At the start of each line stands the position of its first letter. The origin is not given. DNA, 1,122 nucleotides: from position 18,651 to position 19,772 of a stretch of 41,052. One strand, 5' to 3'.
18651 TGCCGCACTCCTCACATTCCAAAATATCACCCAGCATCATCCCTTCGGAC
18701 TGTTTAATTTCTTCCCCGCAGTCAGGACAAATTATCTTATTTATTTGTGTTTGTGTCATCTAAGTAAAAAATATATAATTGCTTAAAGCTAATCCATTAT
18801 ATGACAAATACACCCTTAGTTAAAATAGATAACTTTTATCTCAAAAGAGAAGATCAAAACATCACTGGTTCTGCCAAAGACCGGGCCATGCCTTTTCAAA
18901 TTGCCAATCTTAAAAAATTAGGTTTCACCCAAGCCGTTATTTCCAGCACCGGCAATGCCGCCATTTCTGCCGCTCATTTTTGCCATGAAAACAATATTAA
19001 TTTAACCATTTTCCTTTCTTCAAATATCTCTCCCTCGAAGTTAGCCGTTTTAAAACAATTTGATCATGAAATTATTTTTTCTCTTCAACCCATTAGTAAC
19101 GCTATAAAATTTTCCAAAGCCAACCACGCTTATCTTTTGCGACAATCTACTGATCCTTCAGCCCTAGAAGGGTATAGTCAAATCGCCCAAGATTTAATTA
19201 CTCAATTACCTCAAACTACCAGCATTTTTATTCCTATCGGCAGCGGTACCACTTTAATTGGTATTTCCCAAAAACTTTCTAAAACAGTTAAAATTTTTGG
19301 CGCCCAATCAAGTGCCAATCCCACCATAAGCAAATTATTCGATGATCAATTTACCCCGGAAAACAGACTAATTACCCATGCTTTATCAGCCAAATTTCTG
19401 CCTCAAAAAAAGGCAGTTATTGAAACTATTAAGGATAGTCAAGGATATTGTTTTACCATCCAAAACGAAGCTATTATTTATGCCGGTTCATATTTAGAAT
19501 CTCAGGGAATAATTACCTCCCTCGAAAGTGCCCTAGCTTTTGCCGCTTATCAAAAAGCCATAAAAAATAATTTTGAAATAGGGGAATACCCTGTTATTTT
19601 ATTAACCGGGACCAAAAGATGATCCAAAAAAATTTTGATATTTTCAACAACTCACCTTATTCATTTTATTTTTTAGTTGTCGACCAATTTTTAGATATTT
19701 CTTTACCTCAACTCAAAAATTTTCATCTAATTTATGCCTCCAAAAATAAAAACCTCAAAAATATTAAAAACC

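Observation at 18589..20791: Unannotated LysW-like carrier protein paired with a fold-II PLP enzyme and an ATP-grasp ligase, inserted in the dcw cluster where murD normally sits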

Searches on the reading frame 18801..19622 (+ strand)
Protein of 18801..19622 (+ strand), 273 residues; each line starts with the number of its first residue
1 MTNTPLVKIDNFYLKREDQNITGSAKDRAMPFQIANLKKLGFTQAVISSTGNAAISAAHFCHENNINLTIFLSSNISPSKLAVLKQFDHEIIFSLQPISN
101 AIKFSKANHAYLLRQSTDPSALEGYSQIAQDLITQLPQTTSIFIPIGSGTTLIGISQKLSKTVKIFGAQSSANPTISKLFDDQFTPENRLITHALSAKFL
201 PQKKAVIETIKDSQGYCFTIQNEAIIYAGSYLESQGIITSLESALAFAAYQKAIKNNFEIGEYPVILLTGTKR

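Call 3: search_protein_families(library=pfam, proteins=[window:18801-19622:+], max_evalue=0.1)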
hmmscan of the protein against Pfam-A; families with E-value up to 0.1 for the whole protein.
window:18801-19622:+ (273 aa): 2 families
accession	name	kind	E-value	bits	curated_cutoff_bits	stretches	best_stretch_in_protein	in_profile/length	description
PF00291.31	PALP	-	2.1e-42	145.9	35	1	2-270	6-295/295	Pyridoxal-phosphate dependent enzyme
PF06849.18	DUF1246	-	0.055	13.9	25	0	122-169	47-95/122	Protein of unknown function (DUF1246)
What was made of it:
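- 18801..19622 (+): Fold-type-II PLP enzyme, 273 aa. It is a threonine-synthase-derived paralogue that lacks the ThrC N-terminal segment. Lys26 lies in GSAKDR. Proposed modifying enzyme. PALP E 2e-42 (call 3).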

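Call 4: search_protein_families(library=ncbifam, proteins=[window:18801-19622:+], max_evalue=0.1)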
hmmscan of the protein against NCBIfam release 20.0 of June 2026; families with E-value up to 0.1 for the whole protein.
window:18801-19622:+ (273 aa): 36 families (the best 25 are shown)
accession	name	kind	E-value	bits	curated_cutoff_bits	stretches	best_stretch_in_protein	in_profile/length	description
NF006205.0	PRK08329.1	equivalog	2.6e-32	112.2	358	1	4-271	65-340/347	threonine synthase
NF004996.0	PRK06381.1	equivalog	3.2e-26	92.1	266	1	7-272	28-318/319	threonine synthase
NF005035.0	PRK06450.1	equivalog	4.5e-23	81.6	301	1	3-270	58-332/338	threonine synthase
NF004170.0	PRK05638.1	equivalog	6.3e-23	81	421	1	11-271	81-354/442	threonine synthase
NF006050.0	PRK08197.1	equivalog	1.8e-14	53.3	303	1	7-264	93-372/406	threonine synthase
NF005292.0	PRK06815.1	equivalog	2e-14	53.4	371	1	11-177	37-211/320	threonine/serine dehydratase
NF006094.0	PRK08246.1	subfamily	2.9e-14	53.2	331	1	10-271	37-302/310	serine/threonine dehydratase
TIGR01127.1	ilvA_1Cterm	equivalog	1.1e-13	50.9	378.75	1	11-183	16-196/380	threonine ammonia-lyase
TIGR03945.1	PLP_SbnA_fam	equivalog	1e-12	47.7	349.95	1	11-162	23-190/304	2,3-diaminopropionate biosynthesis protein SbnA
NF006674.0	PRK09224.1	subfamily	1.4e-10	40.5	577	1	11-175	41-214/508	threonine ammonia-lyase IlvA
TIGR02079.1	THD1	equivalog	1.5e-10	40.4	440.55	1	11-177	32-211/410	threonine ammonia-lyase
NF005147.0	PRK06608.1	equivalog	1.6e-10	40.3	380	1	12-170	41-207/339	serine/threonine dehydratase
TIGR01136.1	cysKM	subfamily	2e-10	40.5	344.15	1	3-256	7-274/299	cysteine synthase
TIGR01139.1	cysK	equivalog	3e-10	39.8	350.95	1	3-253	7-272/298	cysteine synthase A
TIGR00260.1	thrC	equivalog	1.2e-09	37.9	167.1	1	7-257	35-314/340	threonine synthase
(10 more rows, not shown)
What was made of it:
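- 18801..19622 (+): All NCBIfam ThrC, CysK and IlvA models score far below their cut-offs (call 4).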

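Call 21: find_homologous_proteins(query=window:18801-19622:+)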
Query window:18801-19622:+ (273 aa): 501 proteins with E <= 0.001 among 1443 candidates; the best 120 are listed.
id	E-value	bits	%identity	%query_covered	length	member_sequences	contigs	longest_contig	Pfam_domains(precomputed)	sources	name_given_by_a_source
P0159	4.7e-171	585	100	100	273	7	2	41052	PF00291.32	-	-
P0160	7.9e-148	509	87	100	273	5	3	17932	PF00291.32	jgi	-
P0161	1.1e-147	508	86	100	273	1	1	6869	PF00291.32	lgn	-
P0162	9.7e-139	479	82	100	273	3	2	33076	PF00291.32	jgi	-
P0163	6.4e-138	476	79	100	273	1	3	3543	PF00291.32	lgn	-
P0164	1.8e-136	471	81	100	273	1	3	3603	PF00291.32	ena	-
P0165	2.7e-131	454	77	100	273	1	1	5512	PF00291.32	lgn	-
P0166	8.4e-131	453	79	99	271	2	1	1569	PF00291.32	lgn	-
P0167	1.7e-128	445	77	100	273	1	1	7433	PF00291.32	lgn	-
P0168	3.3e-128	444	77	100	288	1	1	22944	PF00291.32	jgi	jgi:threonine dehydratase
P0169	4.8e-128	444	76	100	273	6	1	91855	PF00291.32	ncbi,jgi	-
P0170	3.1e-127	441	75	100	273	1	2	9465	PF00291.32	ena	-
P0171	3.9e-127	441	74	100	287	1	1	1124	PF00291.32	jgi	jgi:threonine synthase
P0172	6.9e-127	440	76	100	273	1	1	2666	PF00291.32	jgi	jgi:threonine synthase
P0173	7.7e-127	440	75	100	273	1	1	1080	PF00291.32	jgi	jgi:threonine synthase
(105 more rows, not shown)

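Call 22: search_solved_structures(query=window:18801-19619:+, max_evalue=0.001, show_alignments=1)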
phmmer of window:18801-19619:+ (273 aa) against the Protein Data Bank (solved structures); distinct sequences matched with E-value up to 0.001: 30.
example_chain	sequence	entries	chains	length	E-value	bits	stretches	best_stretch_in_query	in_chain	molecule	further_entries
6cgq_A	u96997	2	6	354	3.6e-09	39.7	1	12-152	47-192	Threonine synthase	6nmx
2zsj_A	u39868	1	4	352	5.7e-09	39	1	11-270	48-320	Threonine synthase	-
1o58_A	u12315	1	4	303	9.1e-08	35.1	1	3-248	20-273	O-acetylserine sulfhydrylase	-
1uim_A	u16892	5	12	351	1.9e-07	34.1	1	12-269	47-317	Threonine Synthase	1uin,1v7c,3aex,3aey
3fca_A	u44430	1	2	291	3e-07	33.4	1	3-248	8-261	Cysteine synthase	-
3iau_A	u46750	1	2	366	5e-07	32.7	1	11-170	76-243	Threonine deaminase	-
5xem_A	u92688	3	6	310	7e-07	32.2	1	3-180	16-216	Cysteine synthase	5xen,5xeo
3dwg_A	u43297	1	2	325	8.1e-06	28.7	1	12-187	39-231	Cysteine synthase B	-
3dki_A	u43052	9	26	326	8.2e-06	28.7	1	12-187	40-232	Cysteine synthase B | O-phosphoserine sulfhydrylase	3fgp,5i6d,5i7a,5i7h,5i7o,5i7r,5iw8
8t2c_A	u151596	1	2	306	9.3e-06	28.5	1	11-253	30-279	Cysteine synthase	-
8srt_A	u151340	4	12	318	1.1e-05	28.3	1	11-253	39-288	Cysteine synthase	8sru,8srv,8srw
2gn0_A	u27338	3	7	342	1.4e-05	28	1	12-171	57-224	Threonine dehydratase catabolic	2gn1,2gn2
3dwi_A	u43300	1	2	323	2.6e-05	27.1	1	12-164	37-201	Cysteine synthase B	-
8zkv_A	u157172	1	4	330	5.9e-05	25.9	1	8-270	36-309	L-threonine dehydratase biosynthetic IlvA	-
43cq_A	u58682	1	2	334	6.2e-05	25.8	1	8-270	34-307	L-threonine dehydratase biosynthetic IlvA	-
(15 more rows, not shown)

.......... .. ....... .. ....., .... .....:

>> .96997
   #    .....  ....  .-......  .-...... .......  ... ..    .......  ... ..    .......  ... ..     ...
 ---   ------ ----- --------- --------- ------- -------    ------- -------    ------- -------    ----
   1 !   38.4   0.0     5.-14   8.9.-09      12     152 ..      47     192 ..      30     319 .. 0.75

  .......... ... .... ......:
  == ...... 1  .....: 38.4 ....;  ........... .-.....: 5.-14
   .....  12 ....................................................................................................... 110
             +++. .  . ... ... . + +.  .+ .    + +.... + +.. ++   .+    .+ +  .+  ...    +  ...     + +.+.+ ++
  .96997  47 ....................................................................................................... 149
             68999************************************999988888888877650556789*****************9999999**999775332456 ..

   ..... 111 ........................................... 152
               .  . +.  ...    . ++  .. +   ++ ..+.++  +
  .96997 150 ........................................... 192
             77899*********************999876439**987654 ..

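Call 47: search_solved_structures(query=A4, max_evalue=0.0001, show_alignments=5)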
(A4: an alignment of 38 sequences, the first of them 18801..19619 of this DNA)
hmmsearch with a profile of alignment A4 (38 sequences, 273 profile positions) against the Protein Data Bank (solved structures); distinct sequences matched with E-value up to 0.0001: 71 (the best 60 are shown).
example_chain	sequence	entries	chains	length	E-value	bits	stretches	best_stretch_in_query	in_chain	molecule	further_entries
5xem_A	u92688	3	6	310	3.7e-16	62.5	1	3-180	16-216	Cysteine synthase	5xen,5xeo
3iau_A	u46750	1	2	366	2.5e-15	59.7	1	11-185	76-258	Threonine deaminase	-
6cgq_A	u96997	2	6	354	2.8e-15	59.6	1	11-270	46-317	Threonine synthase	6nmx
8y1j_A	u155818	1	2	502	6.9e-15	58.3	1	11-271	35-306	L-threonine dehydratase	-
2gn0_A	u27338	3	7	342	2.8e-13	53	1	11-250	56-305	Threonine dehydratase catabolic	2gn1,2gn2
2zsj_A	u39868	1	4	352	6.8e-12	48.5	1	11-270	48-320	Threonine synthase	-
5d87_A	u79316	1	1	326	1.8e-11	47.1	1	3-168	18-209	Probable siderophore biosynthesis protein SbnA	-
1o58_A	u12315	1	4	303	1.9e-11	47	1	3-177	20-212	O-acetylserine sulfhydrylase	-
8zkv_A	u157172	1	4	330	3.5e-11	46.1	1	8-271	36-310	L-threonine dehydratase biosynthetic IlvA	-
43cq_A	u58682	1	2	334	3.6e-11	46.1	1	8-271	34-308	L-threonine dehydratase biosynthetic IlvA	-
2d1f_A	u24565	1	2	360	3.7e-11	46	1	12-270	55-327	Threonine synthase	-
6lut_A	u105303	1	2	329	7.8e-11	45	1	11-270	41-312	Probable serine racemase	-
3fca_A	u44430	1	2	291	1.2e-10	44.3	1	3-177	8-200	Cysteine synthase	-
5cvc_A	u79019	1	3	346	1.5e-10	44.1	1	11-249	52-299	Serine racemase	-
5d84_A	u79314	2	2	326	1.5e-10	44.1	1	3-161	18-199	Probable siderophore biosynthesis protein SbnA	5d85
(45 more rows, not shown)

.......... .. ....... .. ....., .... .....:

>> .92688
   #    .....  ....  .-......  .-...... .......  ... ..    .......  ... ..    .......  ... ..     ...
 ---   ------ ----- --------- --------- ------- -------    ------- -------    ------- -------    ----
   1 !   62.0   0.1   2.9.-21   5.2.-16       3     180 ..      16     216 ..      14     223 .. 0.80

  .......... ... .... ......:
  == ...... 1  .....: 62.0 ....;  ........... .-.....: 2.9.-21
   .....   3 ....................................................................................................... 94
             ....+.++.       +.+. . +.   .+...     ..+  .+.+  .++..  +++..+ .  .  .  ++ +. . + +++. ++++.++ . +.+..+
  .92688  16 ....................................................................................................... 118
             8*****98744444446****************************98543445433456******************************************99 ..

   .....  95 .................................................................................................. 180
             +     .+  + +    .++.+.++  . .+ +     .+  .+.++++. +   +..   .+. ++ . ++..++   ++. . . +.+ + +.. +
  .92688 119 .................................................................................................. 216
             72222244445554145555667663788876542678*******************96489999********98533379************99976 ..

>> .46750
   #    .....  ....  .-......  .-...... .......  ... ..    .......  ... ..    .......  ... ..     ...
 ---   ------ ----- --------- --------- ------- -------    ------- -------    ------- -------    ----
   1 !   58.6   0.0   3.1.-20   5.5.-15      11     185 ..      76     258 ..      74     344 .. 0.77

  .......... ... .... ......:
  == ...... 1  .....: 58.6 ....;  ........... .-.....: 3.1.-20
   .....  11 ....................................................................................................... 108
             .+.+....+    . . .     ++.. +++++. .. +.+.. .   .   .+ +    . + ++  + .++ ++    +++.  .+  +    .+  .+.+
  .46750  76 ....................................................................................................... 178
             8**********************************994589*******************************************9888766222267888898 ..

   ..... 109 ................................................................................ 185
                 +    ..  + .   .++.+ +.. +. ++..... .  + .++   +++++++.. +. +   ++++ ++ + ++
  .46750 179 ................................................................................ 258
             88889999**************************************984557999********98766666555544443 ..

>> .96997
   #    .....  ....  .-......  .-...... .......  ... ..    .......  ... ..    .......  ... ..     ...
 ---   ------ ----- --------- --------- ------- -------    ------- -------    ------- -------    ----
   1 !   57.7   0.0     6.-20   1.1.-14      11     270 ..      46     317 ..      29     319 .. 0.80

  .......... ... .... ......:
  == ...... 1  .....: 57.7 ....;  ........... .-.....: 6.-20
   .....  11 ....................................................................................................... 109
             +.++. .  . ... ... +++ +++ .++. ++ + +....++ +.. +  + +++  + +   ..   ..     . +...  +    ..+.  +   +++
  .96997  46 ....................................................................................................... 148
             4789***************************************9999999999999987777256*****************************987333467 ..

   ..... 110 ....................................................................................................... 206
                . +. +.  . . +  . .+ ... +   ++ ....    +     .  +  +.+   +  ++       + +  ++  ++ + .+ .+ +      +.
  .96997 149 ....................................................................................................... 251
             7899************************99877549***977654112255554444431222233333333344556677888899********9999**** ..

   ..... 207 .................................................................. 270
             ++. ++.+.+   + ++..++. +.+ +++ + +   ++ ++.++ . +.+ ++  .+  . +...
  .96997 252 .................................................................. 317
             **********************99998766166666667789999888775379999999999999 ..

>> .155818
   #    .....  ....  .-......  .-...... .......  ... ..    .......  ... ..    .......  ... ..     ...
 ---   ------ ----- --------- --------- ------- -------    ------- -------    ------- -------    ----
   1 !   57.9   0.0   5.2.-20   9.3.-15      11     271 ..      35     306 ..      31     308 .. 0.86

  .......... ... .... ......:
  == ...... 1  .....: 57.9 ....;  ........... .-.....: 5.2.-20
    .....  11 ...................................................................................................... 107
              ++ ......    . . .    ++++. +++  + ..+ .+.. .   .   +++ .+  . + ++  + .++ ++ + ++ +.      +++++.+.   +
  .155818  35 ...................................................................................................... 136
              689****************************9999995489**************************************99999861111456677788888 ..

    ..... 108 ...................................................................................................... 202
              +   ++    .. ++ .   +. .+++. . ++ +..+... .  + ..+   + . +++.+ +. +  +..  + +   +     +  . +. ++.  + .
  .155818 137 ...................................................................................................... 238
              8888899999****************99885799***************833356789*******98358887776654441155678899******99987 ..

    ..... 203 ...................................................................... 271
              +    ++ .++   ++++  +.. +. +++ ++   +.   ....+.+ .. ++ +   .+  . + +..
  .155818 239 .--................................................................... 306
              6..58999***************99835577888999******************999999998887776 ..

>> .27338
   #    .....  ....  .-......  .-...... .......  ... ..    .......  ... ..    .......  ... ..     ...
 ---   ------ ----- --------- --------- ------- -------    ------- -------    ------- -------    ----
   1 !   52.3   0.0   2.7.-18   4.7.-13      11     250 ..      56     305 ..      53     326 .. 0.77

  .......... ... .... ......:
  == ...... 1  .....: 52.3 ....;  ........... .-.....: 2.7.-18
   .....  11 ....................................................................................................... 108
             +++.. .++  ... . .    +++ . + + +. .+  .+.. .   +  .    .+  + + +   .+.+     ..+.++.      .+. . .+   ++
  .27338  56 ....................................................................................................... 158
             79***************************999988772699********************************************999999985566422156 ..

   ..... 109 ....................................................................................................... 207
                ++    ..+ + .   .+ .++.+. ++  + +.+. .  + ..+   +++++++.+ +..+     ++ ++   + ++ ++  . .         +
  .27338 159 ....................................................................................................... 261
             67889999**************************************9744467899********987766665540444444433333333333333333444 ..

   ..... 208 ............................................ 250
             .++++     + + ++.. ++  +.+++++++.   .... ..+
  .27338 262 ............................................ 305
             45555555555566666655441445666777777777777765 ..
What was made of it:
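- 18801..19622 (+): In a profile search of PDB sequences, Fn1220, ThrC and threonine deaminase score about equally (call 47).
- Threonine and serine dehydratases are among the best PDB matches (call 47).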

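Call 54: predict_structure(alignment_id=A4)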
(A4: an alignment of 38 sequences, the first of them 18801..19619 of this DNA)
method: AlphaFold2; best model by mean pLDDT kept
length: 273 residues; sequences in the alignment: 38
mean_pLDDT: 90.1   pTM: 0.87
mean pLDDT of the five models: 90.1, 90.1, 89.9, 88.5, 88.4
residues with pLDDT >= 90: 180; 70-90: 82; 50-70: 10; < 50: 1
segments of 3 or more residues with pLDDT < 50: none
pLDDT, mean of each block of 10 residues (from residue 1): 86 92 82 94 92 88 95 87 90 92 96 84 90 95 90 92 95 91 89 63 91 96 96 93 94 97 93 64
secondary structure, 60 per line:
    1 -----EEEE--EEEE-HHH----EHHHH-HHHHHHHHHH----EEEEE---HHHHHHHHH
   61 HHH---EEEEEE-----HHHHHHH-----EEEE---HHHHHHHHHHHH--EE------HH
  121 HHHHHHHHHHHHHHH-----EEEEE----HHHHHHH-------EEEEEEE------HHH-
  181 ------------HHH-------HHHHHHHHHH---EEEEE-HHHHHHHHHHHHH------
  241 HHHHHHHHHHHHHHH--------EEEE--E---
elements in order: E6-9 E12-15 H25-28 H30-39 E44-48 H52-63 E67-72 H78-84 E90-93 H97-108 H119-135 E141-145 H150-156 E164-170 H203-212 E216-220 H222-234 H241-255 E264-267

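Call 57: fold_search(model_id=the predicted structure, library=pdb)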
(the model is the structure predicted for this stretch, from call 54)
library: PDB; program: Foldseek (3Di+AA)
matches with E <= 10: 1907; with E <= 0.001: 529
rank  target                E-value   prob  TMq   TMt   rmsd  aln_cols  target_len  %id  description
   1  2zsj_A                8.1e-21  1.00  0.88  0.69   3.3       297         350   22  Crystal structure of threonine synthase from Aquifex aeolicus VF5 (released 2008-10-21)
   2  6cgq_B                4.2e-20  1.00  0.85  0.68   3.8       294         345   22  Threonine synthase from Bacillus subtilis ATCC 6633 with PLP and PLP-Ala (released 2019-02-27)
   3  6nmx_D                9.3e-20  1.00  0.85  0.67   4.0       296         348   23  Threonine synthase from Bacillus subtilis ATCC 6633 with PLP and APPA (released 2019-03-13)
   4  6nmx_B                9.9e-20  1.00  0.86  0.68   3.7       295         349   22  Threonine synthase from Bacillus subtilis ATCC 6633 with PLP and APPA (released 2019-03-13)
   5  6nmx_A                1.2e-19  1.00  0.86  0.68   3.7       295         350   22  Threonine synthase from Bacillus subtilis ATCC 6633 with PLP and APPA (released 2019-03-13)
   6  2d1f_A                1.2e-19  1.00  0.84  0.67   3.2       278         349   22  Structure of Mycobacterium tuberculosis threonine synthase (released 2006-09-05)
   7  2zsj_D                1.5e-19  1.00  0.87  0.69   3.0       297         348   22  Crystal structure of threonine synthase from Aquifex aeolicus VF5 (released 2008-10-21)
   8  6cgq_A                5.8e-19  1.00  0.86  0.70   3.6       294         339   22  Threonine synthase from Bacillus subtilis ATCC 6633 with PLP and PLP-Ala (released 2019-02-27)
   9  8zkv_B                6.2e-19  1.00  0.86  0.72   3.8       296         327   20  Crystal structure of mutant catalytic domains of threonine deaminase in complex with PLP (released 2024-06-12)
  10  1v7c_A                6.5e-19  1.00  0.86  0.68   3.5       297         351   22  Crystal structure of threonine synthase from thermus thermophilus hb8 in complex with a substrate analogue (released 2003-12-30)
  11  8zkv_C                6.5e-19  1.00  0.85  0.72   3.9       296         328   21  Crystal structure of mutant catalytic domains of threonine deaminase in complex with PLP (released 2024-06-12)
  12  8zkv_A                1.4e-18  1.00  0.85  0.72   3.8       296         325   20  Crystal structure of mutant catalytic domains of threonine deaminase in complex with PLP (released 2024-06-12)
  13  2gn0_MODEL_1_C        1.4e-18  1.00  0.86  0.72   3.9       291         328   18  Crystal structure of dimeric biodegradative threonine deaminase (TdcB) from Salmonella typhimurium at 1.7 A re (released 2006-11-07)
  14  9d2q                  1.6e-18  1.00  0.84  0.48   3.8       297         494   20  Crystal structure of E. coli Threonine dehydratase (released 2025-04-09)
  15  8zkv_D                1.7e-18  1.00  0.85  0.71   3.8       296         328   20  Crystal structure of mutant catalytic domains of threonine deaminase in complex with PLP (released 2024-06-12)
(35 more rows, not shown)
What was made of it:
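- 18801..19622 (+): The AF2 model has pLDDT 90, and the top Foldseek hits are threonine synthases at TM 0.88 (calls 54, 57).
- On Threonine synthase (ThrC): The fold is ThrC-like at TM 0.88 (call 57).
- Its best PDB profile hit is Fn1220, the Fusobacterium lanthionine/H2S enzyme (calls 47, 57).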
